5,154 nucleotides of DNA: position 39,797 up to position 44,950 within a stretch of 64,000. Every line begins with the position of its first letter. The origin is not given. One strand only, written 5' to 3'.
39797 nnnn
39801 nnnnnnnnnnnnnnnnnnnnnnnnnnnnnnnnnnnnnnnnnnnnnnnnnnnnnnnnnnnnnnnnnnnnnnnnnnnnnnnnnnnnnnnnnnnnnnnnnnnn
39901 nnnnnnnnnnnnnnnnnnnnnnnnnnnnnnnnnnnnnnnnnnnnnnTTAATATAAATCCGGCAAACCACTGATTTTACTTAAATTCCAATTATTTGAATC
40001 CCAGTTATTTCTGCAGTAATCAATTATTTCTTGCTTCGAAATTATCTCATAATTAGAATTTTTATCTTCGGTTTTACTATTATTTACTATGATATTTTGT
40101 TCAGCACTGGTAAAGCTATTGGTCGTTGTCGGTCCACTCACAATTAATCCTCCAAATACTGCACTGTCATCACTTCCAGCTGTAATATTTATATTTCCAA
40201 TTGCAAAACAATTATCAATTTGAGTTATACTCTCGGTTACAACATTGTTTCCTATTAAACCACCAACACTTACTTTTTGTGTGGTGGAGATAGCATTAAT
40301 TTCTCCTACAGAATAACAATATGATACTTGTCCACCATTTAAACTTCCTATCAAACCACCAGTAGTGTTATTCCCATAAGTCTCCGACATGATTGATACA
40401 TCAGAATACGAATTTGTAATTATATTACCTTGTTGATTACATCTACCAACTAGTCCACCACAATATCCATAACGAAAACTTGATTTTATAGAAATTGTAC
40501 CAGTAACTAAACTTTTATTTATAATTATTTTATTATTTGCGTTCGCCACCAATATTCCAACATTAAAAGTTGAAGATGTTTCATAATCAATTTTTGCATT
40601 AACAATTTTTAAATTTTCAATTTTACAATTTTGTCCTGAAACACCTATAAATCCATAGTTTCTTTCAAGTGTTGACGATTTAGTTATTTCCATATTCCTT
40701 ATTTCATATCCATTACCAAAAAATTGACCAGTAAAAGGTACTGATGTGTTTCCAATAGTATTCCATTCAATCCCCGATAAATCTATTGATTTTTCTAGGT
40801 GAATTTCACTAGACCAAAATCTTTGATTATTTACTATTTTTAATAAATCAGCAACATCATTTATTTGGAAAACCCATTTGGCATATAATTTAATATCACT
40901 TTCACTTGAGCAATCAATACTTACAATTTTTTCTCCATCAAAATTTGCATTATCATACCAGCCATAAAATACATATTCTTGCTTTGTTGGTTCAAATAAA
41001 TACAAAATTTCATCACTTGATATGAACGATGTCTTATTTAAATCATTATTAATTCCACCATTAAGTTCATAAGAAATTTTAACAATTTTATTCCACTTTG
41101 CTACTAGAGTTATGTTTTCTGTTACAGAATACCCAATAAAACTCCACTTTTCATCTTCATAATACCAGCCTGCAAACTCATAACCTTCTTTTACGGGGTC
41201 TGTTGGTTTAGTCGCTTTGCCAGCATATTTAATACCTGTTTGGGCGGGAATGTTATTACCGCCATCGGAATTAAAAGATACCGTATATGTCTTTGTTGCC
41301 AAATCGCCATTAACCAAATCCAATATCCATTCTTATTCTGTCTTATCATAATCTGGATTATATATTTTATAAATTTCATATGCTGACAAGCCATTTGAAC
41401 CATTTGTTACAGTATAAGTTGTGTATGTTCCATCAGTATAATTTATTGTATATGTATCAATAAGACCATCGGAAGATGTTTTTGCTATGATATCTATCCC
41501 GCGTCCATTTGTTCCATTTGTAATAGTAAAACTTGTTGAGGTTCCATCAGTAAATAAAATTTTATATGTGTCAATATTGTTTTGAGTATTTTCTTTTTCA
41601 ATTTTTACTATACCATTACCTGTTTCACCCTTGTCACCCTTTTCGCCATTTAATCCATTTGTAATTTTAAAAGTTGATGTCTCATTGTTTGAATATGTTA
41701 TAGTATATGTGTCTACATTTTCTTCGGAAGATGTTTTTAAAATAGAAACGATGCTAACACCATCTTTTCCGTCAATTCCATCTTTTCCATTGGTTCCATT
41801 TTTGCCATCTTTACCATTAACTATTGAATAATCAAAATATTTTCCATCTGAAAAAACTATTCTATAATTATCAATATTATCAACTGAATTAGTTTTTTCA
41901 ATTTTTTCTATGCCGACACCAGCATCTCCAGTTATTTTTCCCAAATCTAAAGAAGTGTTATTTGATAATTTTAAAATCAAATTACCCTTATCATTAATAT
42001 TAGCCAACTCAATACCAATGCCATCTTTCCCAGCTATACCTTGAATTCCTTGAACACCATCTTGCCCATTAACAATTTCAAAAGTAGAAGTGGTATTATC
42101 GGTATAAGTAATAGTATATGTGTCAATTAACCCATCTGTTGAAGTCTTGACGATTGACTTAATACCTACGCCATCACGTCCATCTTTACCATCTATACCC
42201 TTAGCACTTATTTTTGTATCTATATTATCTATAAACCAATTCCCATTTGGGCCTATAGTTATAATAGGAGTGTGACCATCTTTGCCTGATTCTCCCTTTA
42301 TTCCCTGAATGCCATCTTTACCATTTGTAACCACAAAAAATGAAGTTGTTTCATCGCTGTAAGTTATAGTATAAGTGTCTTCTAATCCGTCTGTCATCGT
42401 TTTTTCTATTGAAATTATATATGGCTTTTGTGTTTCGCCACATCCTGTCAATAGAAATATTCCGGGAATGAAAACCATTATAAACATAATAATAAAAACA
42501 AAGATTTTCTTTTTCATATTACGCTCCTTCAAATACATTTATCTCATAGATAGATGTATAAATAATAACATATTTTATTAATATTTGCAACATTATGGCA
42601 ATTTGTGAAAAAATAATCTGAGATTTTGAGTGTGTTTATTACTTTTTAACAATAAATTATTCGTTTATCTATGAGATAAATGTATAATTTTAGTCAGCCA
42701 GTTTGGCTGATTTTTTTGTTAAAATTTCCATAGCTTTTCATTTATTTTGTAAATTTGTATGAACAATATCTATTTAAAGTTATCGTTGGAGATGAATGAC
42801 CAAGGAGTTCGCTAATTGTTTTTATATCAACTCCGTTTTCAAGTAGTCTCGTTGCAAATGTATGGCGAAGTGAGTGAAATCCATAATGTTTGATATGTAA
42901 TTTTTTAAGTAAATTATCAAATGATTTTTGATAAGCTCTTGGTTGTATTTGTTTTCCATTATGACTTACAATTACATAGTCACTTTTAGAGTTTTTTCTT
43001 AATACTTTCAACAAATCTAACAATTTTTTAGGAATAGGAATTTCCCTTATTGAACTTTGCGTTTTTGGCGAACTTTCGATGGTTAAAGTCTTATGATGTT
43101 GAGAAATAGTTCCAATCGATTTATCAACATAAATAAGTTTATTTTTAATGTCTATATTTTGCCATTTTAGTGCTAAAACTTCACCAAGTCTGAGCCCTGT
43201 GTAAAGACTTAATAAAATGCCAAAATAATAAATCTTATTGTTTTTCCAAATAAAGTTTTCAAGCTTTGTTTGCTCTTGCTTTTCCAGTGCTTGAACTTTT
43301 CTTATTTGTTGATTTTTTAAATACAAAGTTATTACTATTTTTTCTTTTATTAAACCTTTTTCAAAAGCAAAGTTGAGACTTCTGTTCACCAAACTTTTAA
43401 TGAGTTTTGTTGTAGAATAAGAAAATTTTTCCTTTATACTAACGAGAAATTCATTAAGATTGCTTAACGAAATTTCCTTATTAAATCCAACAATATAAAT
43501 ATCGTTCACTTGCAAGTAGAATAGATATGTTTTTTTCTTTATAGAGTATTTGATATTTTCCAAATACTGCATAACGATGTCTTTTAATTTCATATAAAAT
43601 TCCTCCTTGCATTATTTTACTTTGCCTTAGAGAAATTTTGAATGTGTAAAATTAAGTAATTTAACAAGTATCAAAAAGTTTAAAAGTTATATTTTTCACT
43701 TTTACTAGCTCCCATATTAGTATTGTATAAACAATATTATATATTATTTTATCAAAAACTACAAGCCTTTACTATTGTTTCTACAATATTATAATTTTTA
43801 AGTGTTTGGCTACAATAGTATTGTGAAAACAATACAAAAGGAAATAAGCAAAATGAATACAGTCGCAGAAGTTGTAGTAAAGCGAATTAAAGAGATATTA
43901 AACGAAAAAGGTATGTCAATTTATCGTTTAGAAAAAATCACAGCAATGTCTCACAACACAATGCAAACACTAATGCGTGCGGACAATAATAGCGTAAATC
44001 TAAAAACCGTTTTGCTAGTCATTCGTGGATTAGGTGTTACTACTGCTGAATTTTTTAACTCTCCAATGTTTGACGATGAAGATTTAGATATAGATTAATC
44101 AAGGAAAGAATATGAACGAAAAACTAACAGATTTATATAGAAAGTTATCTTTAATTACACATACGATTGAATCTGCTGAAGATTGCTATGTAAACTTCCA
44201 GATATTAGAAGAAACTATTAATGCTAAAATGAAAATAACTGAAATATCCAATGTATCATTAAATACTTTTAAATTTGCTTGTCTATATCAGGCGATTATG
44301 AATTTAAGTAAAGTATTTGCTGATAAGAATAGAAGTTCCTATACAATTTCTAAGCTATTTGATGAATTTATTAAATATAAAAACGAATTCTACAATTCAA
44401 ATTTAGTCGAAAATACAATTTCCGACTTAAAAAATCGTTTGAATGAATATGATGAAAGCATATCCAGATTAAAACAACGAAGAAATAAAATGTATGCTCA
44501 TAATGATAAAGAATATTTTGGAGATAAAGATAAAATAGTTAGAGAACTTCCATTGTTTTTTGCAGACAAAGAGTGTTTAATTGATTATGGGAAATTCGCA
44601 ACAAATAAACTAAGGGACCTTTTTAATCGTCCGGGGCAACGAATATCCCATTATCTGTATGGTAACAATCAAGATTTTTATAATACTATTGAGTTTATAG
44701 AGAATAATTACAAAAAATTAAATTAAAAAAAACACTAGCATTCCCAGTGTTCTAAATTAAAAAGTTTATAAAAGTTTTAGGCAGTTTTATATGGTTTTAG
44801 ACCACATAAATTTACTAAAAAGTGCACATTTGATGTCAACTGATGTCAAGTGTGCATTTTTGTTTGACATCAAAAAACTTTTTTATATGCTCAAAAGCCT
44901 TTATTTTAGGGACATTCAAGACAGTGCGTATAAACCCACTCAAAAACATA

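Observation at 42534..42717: Putative phase-variation switch: an invertible promoter between a tyrosine recombinase gene and a surface-protein operon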

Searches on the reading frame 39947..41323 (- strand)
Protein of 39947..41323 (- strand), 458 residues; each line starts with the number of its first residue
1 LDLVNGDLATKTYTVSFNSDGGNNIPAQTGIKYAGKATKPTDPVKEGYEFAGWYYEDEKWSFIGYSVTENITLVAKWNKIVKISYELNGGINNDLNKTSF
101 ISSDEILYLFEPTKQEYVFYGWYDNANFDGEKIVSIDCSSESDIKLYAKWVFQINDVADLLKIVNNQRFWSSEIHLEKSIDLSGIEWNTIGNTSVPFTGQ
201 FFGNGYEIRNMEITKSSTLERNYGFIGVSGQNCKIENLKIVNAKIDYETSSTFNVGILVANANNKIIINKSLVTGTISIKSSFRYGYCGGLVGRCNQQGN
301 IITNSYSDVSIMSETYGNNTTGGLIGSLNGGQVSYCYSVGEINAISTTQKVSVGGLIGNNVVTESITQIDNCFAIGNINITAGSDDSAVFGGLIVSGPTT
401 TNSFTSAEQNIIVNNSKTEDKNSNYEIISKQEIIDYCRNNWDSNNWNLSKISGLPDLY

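Call 7: search_protein_families(library=pfam, proteins=[window:39947-41323:-], max_evalue=0.01)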
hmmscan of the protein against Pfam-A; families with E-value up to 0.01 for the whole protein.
window:39947-41323:- (458 aa): 1 family
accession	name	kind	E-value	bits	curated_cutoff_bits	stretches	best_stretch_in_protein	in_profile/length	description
PF09479.16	Flg_new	-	3.8e-29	101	27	2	13-76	1-65/65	Listeria-Bacteroides repeat domain (List_Bact_rpt)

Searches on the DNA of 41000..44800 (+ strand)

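Call 8: search_dna_similar(query=window:41000-44800:+, collection=phages, mode=near)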
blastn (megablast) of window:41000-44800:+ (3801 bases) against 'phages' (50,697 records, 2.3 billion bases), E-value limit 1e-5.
No match.

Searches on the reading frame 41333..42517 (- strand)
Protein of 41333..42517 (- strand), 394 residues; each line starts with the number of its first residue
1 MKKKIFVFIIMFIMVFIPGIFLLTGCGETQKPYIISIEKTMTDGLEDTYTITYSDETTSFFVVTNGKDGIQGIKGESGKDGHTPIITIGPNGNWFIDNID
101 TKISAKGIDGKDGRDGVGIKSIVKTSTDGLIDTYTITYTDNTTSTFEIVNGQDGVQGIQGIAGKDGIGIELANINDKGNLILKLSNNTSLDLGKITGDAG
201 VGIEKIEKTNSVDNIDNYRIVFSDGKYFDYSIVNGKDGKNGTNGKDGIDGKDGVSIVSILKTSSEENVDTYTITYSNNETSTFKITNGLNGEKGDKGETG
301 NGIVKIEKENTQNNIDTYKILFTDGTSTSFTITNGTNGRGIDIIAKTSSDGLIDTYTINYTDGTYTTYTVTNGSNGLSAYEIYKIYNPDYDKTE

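Call 7: search_protein_families(library=pfam, proteins=[window:41333-42517:-], max_evalue=0.01)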
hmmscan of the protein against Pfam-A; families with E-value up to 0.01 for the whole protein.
window:41333-42517:- (394 aa): 2 families
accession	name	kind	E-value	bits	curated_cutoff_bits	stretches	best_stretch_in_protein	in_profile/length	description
PF19079.5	CFSR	-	1.1e-05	25.9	27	0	48-76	20-48/49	Collagen-flanked surface repeat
PF01391.23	Collagen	-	4.7e-05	23.5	27.2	0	235-253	37-55/60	Collagen triple helix repeat (20 copies)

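Call 21: find_encoding_contigs(protein=window:41333-42517:-, flank=3000, max_places=10)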
Protein window:41333-42517:- (394 aa): 17 contigs read that carry it; 2 places shown.
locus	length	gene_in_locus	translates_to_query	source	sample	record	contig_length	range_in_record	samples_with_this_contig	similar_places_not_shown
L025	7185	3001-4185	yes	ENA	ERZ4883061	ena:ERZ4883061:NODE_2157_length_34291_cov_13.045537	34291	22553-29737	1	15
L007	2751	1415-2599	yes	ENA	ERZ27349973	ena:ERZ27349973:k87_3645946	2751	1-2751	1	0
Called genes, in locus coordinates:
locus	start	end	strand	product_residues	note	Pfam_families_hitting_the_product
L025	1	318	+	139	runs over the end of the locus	-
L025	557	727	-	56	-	-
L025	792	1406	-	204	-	PF18734:HEPN_AbiU2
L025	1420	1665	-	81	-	PF13443:HTH_26 (weak)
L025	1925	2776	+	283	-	PF00589:Phage_integrase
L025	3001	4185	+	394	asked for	PF19079:CFSR (faint)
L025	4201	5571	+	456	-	PF09479:Flg_new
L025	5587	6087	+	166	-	-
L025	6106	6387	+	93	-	-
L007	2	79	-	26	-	?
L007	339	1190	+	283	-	PF00589:Phage_integrase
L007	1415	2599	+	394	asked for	PF19079:CFSR (faint)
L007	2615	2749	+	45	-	?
